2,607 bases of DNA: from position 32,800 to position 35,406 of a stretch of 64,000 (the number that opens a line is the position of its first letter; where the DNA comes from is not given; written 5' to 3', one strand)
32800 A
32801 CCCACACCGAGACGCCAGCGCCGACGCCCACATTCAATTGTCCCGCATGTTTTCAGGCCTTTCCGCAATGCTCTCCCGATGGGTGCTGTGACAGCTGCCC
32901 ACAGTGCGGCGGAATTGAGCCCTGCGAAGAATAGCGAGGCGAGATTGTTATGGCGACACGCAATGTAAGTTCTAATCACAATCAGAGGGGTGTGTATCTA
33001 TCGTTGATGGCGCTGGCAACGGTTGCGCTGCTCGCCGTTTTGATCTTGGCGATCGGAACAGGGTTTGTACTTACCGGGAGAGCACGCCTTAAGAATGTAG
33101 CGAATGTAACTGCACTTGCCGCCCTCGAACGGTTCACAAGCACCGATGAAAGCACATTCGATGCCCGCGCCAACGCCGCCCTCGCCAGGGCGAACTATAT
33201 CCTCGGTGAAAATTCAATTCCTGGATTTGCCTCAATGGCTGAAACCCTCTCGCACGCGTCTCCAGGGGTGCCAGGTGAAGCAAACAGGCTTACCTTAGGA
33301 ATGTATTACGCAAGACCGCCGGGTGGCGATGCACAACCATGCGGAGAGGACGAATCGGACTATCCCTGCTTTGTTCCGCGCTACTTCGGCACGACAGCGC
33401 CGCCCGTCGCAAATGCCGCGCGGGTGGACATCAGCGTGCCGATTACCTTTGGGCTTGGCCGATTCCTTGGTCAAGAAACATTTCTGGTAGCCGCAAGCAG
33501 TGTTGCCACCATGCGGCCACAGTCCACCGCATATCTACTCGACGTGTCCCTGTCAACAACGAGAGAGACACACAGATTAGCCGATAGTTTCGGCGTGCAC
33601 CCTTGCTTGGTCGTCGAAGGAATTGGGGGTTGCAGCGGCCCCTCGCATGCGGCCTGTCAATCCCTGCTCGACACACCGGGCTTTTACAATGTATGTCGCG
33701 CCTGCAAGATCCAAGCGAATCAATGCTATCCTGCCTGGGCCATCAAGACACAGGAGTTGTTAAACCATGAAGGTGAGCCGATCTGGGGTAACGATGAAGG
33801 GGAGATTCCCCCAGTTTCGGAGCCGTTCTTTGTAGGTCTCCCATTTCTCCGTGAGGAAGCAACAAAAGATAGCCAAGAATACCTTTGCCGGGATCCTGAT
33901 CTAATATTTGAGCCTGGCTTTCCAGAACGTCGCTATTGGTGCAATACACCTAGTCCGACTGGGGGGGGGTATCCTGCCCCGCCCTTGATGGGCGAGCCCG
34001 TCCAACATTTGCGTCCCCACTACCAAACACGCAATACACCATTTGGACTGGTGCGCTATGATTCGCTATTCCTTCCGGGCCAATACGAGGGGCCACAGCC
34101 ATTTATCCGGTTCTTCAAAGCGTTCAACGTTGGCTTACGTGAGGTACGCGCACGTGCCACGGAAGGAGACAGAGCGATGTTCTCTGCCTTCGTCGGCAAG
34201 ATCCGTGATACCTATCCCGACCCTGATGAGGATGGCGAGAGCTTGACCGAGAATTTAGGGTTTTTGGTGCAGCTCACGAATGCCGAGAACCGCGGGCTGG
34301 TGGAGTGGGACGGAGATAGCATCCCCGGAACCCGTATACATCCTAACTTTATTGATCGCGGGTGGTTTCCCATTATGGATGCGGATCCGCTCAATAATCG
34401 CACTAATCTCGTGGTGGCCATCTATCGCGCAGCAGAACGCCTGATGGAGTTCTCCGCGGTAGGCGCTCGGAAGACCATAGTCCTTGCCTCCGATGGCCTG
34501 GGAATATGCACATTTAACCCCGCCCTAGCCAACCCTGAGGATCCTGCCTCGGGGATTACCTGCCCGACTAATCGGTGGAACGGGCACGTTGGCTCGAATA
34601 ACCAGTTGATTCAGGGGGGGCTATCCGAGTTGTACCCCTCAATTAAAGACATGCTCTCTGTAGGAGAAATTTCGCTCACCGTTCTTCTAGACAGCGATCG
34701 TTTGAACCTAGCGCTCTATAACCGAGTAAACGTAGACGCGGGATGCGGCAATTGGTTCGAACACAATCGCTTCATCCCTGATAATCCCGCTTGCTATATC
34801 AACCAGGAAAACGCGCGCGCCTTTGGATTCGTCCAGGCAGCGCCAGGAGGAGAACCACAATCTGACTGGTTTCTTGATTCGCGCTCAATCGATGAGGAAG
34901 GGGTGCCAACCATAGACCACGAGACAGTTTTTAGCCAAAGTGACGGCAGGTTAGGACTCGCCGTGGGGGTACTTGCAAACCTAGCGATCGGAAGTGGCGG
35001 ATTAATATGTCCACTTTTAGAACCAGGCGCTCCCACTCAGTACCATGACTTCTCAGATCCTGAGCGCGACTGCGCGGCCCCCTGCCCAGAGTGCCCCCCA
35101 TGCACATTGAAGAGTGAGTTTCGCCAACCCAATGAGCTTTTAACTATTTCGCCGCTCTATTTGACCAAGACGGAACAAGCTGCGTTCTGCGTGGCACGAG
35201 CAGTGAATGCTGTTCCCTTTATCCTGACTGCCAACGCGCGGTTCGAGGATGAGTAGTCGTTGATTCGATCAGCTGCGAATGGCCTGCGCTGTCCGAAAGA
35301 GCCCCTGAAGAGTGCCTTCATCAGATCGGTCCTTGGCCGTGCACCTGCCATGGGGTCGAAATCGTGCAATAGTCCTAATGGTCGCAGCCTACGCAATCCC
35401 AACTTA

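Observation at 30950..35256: Orphan TadE/TadE/TadG-like trio with Cys-rich C-termini and no tad secretion genes nearby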

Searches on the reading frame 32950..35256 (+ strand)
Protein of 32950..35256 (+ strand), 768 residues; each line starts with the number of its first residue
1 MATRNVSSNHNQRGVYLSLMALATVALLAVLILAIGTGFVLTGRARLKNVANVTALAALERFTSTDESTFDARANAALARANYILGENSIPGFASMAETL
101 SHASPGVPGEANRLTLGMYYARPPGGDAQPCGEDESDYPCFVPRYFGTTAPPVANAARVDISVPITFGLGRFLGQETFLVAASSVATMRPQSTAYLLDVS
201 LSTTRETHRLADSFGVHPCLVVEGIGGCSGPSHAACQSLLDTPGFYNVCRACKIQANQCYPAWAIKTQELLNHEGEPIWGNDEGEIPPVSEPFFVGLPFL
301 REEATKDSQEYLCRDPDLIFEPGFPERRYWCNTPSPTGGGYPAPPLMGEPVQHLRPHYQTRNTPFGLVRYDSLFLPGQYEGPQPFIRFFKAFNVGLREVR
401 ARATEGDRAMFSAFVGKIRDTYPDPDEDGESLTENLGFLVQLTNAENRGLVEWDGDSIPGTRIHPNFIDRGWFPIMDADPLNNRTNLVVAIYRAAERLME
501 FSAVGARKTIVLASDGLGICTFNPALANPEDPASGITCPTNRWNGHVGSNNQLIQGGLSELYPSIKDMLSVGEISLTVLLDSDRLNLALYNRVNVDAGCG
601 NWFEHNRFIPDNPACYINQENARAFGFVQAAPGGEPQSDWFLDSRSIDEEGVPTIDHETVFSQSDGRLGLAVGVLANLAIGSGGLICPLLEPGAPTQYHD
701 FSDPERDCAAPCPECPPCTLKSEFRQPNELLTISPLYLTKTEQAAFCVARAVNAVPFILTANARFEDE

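Call 4: search_protein_families(library=pfam, proteins=[window:32950-35256:+], max_evalue=1)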
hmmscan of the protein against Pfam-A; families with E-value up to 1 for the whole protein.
window:32950-35256:+ (768 aa): 2 families
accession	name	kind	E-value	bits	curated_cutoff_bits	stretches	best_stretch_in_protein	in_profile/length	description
PF13400.11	Tad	-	0.016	16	22.3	1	17-58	4-44/47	Putative Flp pilus-assembly TadE/G-like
PF09977.15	Tad_C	-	0.12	13.8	22.1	1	72-186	18-93/93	Putative Tad-like Flp pilus-assembly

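Call 5: search_protein_families(library=ncbifam, proteins=[window:32950-35256:+], max_evalue=1)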
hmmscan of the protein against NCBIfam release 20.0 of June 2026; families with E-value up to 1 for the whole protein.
window:32950-35256:+ (768 aa): 0 families

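Call 9: find_homologous_proteins(query=window:32950-35256:+)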
Query window:32950-35256:+ (768 aa): 2 proteins with E <= 0.001 among 8000 candidates.
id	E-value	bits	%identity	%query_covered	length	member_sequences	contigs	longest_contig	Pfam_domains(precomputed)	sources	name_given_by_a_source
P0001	0.0e+0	1801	100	100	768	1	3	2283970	-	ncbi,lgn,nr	ncbi:MAG: Tad domain-containing protein [Bdellovibrionota bacterium]|nr:MAG: Tad domain-containing p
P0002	4.0e-254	864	54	99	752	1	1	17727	-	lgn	-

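Call 10: find_encoding_contigs(protein=window:32950-35256:+, flank=10000)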
Protein window:32950-35256:+ (768 aa): 3 contigs read that carry it; 2 places shown.
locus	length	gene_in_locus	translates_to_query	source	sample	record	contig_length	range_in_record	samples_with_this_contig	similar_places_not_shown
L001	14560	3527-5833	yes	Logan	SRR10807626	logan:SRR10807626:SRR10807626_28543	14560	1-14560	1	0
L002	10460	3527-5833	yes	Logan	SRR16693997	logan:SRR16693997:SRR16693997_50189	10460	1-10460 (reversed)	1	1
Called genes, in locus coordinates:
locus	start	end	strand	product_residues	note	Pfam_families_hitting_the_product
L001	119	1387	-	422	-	PF00696:AA_kinase, PF22468:ACT_9 (weak), PF13840:ACT_7, PF22468:ACT_9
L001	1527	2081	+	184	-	PF07811:TadE (weak)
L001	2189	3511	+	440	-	-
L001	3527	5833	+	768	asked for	-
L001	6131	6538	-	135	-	PF03840:SecG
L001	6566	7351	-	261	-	PF00142:Fer4_NifH (faint), PF01656:CbiA, PF09140:MipZ (weak), PF10609:ParA, PF13614:AAA_31 (weak)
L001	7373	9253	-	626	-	PF19864:Radical_SAM_N2, PF04055:Radical_SAM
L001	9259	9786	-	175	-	-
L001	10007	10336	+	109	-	PF03091:CutA1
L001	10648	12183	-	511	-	PF04321:RmlD_sub_bind, PF05368:NmrA, PF01073:3Beta_HSD, PF01370:Epimerase, PF13460:NAD_binding_10, PF16363:GDP_Man_Dehyd, PF07993:NAD_binding_4 (weak), PF00989:PAS (weak), +1 more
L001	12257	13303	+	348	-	PF00551:Formyl_trans_N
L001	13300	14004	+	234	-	PF00753:Lactamase_B, PF13483:Lactamase_B_3, PF12706:Lactamase_B_2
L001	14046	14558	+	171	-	?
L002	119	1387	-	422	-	PF00696:AA_kinase, PF22468:ACT_9 (weak), PF13840:ACT_7, PF22468:ACT_9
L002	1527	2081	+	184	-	PF07811:TadE (weak)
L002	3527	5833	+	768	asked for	-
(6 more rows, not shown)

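Call 11: find_encoding_contigs(protein=P0002, flank=10000)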
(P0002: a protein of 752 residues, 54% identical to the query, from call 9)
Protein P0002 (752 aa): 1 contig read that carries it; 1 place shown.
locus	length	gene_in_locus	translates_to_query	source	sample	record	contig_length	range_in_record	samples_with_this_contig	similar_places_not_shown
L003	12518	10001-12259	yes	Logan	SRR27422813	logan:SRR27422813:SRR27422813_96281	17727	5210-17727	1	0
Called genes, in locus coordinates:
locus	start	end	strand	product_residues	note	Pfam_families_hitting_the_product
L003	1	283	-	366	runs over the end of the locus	PF00089:Trypsin, PF13365:Trypsin_2, PF17820:PDZ_6 (faint), PF13180:PDZ_2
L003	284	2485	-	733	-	PF01966:HD, PF13328:HD_4, PF04607:RelA_SpoT, PF02824:TGS, PF19296:RelA_AH, PF28438:RelA_RIS, PF01842:ACT, PF13291:ACT_4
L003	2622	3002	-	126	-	PF01192:RNA_pol_Rpb6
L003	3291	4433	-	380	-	PF03054:tRNA_Me_trans, PF20259:tRNA_Me_trans_M, PF20258:tRNA_Me_trans_C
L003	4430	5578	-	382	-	PF00266:Aminotran_5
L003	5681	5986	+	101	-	-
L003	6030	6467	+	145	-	-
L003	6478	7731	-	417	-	PF00696:AA_kinase, PF22468:ACT_9 (weak), PF01842:ACT (faint), PF13840:ACT_7, PF22468:ACT_9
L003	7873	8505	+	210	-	PF07811:TadE (weak)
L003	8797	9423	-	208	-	-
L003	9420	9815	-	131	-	-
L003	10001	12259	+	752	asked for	-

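Call 12: find_related_loci(query=window:32950-35256:+, collection=genome_contigs, flank=10000)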
Query window:32950-35256:+ (768 aa) in genome_contigs; peptide patterns used: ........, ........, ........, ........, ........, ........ (x = any residue, [..] = any of these).
26 stretches matched a pattern, but none encodes a relative of the query by tblastn (E <= 1e-3).

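Call 22: search_solved_structures(query=A1, max_evalue=10)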
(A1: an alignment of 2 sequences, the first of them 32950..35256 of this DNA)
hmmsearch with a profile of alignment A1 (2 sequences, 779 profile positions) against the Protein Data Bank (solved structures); distinct sequences matched with E-value up to 10: 0.

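Call 26: search_protein_representatives(alignment_id=A1)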
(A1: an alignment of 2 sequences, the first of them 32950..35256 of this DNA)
Query: 2 sequences, 779 profile positions. Proteins with E-value up to 0.001 (for the whole library): 332; up to 1e-10: 183; up to 1e-30: 124. The best 150 are listed.
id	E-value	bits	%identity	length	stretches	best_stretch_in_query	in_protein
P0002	0.0e+00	1566.6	-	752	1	1-777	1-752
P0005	1.3e-115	403.6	-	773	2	295-776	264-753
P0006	2.1e-108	379.8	-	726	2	294-772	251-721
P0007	7.0e-107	374.7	-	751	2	332-771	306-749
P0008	2.4e-86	306.9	-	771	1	13-772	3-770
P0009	7.5e-83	295.3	-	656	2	332-771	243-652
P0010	2.1e-79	283.9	-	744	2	331-768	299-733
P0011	7.6e-79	282.0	-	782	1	16-771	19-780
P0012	6.9e-75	269.0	-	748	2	330-774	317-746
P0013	1.6e-72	261.1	-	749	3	284-604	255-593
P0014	7.6e-72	258.9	-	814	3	317-643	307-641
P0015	1.2e-71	258.3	-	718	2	6-241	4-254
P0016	1.2e-71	258.3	-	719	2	328-772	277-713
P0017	2.7e-71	257.1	-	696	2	291-771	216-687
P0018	5.5e-71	256.0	-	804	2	318-765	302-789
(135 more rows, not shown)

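Call 33: find_related_loci(query=A4, collection=genome_contigs, flank=10000)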
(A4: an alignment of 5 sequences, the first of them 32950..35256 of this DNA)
Query A4 (768 aa) in genome_contigs; peptide patterns used: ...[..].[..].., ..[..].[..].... (x = any residue, [..] = any of these).
32 stretches matched a pattern; 7 encode a relative of the query (tblastn E <= 1e-3); 7 distinct loci.
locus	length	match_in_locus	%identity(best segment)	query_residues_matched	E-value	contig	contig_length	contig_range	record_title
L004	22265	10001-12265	34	10-762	1e-89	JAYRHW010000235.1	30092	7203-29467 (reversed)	MAG: Bdellovibrionota bacterium isolate SZ_szas25bin.38 k141_1322982, whole genome shotgun sequence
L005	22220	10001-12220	32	6-760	6e-83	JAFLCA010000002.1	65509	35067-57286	MAG: Deltaproteobacteria bacterium isolate UWPOB_DELTA1 gnl_X_BEAILMKM_2, whole genome shotgun sequence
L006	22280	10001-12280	30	9-761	1e-78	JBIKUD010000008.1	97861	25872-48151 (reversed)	MAG: Bdellovibrionota bacterium isolate ME2015-08-07_3300034020_group6_bin153 Rohwer_bin1161_scaffold_59_c1, whole genom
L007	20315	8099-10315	30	36-761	2e-70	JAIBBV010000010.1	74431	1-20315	MAG: Oligoflexia bacterium isolate SSF8 NODE_5987_length_74431_cov_5.797292, whole genome shotgun sequence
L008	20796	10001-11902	28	13-695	1e-49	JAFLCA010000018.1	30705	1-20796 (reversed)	MAG: Deltaproteobacteria bacterium isolate UWPOB_DELTA1 gnl_X_BEAILMKM_18, whole genome shotgun sequence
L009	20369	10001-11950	33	8-757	1e-25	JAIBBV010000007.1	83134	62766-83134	MAG: Oligoflexia bacterium isolate SSF8 NODE_4793_length_83134_cov_5.659944, whole genome shotgun sequence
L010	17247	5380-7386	29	11-761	4e-25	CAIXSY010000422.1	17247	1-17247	MAG: uncultured delta proteobacterium isolate LJ_bin-2050 genome assembly, contig: bin-2050:422/432, whole genome shotgu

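Call 48: predict_structure(alignment_id=A2)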
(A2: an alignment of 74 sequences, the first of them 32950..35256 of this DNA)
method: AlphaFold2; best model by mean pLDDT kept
length: 768 residues; sequences in the alignment: 74
mean_pLDDT: 88.3   pTM: 0.88
mean pLDDT of the five models: 88.3, 87.3, 86.5, 86.3, 86.0
residues with pLDDT >= 90: 547; 70-90: 117; 50-70: 68; < 50: 36
segments of 3 or more residues with pLDDT < 50: 1-3, 226-228, 257-270, 279-281, 284-290
pLDDT, mean of each block of 10 residues (from residue 1): 51 79 94 92 95 97 93 96 94 80 88 94 88 93 90 92 90 89 95 98 94 65 52 55 54 51 47 55 46 81 80 83 91 81 89 93 97 96 98 97 92 98 97 97 98 97 98 96 97 98 94 98 97 96 97 94 97 98 97 93 81 94 92 89 97 97 94 97 97 97 95 94 96 97 97 91 67
secondary structure, 60 per line:
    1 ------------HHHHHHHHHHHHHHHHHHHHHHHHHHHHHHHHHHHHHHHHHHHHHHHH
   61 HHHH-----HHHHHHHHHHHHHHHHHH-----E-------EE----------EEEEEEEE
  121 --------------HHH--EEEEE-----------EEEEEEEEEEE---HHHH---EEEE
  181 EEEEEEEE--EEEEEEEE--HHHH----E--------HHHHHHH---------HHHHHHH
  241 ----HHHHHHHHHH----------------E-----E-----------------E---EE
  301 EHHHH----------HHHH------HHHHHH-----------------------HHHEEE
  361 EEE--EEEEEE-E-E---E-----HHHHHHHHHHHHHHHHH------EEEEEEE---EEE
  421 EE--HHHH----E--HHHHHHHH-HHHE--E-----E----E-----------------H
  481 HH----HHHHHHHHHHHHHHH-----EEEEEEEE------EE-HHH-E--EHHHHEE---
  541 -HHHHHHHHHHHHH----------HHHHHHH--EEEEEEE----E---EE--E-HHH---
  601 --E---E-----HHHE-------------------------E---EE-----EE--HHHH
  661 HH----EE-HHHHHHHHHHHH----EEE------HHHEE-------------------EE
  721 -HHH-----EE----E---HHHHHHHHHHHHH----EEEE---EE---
elements in order (helices of 4 or more, strands of 3 or more residues): H13-64 H70-87 E113-120 E140-144 E156-166 H170-173 E177-188 E191-198 H201-204 H218-224 H234-240 H245-254 E299-301 H302-305 H316-319 H326-331 E358-363 E366-371 H385-401 E408-414 E418-422 H425-428 H436-443 H487-501 E507-514 H532-535 H542-554 H565-571 E574-580 H657-662 H670-681 E686-688 H740-752 E757-760

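Call 52: fold_search(model_id=the predicted structure, library=pdb)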
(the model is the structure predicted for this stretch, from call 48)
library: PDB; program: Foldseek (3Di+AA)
matches with E <= 10: 297; with E <= 0.001: 0
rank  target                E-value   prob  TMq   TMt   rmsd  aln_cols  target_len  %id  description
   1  7w6b                  5.8e-03  0.91  0.15  0.15  18.2       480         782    9  Crystal Structure of PitA from pilus islet-2 of Streptococcus oralis (released 2022-06-01)
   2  6m48_A                8.1e-03  0.77  0.11  0.11  13.3       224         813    8  Crystal structure of pilus adhesin, SpaC from Lactobacillus rhamnosus GG - P21212 form (released 2020-07-29)
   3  8pfd_B                1.9e-02  0.99  0.13  0.50   6.6       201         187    9  Crystal structure of binary complex between Aster yellows witches'-broom phytoplasma effector SAP05 and the von Willeb (released 2023-07-05)
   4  7y1t_B                1.9e-02  0.80  0.13  0.26  10.8       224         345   14  Complex of integrin alphaV/beta8 and L-TGF-beta1 at a ratio of 1:2 (released 2022-08-31)
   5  7b7p_A                2.0e-02  0.57  0.17  0.28  13.1       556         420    7  PilB minor pilin from Streptococcus sanguinis (released 2021-04-28)
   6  6m48_B                2.2e-02  0.85  0.14  0.13   9.4       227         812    9  Crystal structure of pilus adhesin, SpaC from Lactobacillus rhamnosus GG - P21212 form (released 2020-07-29)
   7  2ww8                  2.9e-02  0.77  0.11  0.11   9.0       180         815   14  Structure of the pilus adhesin (RrgA) from Streptococcus pneumoniae (released 2010-01-19)
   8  8amz_W                3.0e-02  0.92  0.12  0.43   5.6       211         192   10  Spinach 19S proteasome (released 2022-08-24)
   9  6m3y                  3.0e-02  0.82  0.13  0.12   8.9       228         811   10  Crystal structure of pilus adhesin, SpaC from Lactobacillus rhamnosus GG - open conformation (released 2020-07-29)
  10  9das_A                3.2e-02  0.80  0.15  0.35   7.8       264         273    8  Crystal structure of vWFA domain from large adhesion protein of Aeromonas hydrophila (released 2025-05-14)
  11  9han_A                3.4e-02  0.92  0.13  0.38   6.4       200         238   14  Bovine collagen VI local refinement of C-terminal region (released 2025-08-20)
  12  8jtk_B                3.6e-02  0.99  0.14  0.50   5.6       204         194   10  Structure of AYWB phytoplasma SAP05 recognizing AtRpn10 (released 2023-07-19)
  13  2xwj_I                4.0e-02  0.89  0.13  0.14   6.8       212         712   11  Crystal Structure of Complement C3b in Complex with Factor B (released 2011-01-12)
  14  3hrz_D                4.0e-02  0.87  0.12  0.14   9.5       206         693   13  Cobra Venom Factor (CVF) in complex with human factor B (released 2009-07-07)
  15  6fpy_B                4.0e-02  0.85  0.13  0.16   6.5       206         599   12  Inter-alpha-inhibitor heavy chain 1, wild type (released 2019-02-27)
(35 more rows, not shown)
